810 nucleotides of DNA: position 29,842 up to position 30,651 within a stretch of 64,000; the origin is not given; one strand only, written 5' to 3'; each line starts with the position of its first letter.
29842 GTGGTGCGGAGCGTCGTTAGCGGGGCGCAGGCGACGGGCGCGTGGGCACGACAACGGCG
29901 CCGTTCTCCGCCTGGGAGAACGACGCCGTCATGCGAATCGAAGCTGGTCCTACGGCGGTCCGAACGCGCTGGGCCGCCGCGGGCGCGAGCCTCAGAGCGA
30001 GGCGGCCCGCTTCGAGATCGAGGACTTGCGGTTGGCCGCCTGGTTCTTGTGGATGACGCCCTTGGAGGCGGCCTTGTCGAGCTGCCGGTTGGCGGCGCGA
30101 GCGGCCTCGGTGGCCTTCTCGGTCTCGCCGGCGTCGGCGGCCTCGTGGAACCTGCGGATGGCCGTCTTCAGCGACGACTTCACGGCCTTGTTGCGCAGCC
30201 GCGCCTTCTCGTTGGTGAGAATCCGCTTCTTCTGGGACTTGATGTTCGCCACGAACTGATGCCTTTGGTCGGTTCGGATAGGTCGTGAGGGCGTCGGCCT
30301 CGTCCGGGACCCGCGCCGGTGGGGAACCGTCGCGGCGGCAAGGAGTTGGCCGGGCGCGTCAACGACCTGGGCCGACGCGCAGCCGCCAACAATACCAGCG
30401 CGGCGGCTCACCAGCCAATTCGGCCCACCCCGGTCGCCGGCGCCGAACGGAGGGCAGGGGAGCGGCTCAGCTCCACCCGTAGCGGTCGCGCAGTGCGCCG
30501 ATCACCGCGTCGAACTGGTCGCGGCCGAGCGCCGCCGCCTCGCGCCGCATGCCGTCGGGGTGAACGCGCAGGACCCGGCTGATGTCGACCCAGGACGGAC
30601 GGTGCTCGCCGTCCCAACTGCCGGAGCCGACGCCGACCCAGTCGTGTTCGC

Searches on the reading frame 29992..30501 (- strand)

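Call 67: search_protein_families(library=pfam, proteins=[window:29992-30501:-])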
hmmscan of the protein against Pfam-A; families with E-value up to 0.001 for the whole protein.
window:29992-30501:- (169 aa): 1 family
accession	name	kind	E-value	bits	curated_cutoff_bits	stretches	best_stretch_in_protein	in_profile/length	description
PF01649.23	Ribosomal_S20p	-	1.6e-27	96.4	29.5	1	85-165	1-81/83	Ribosomal protein S20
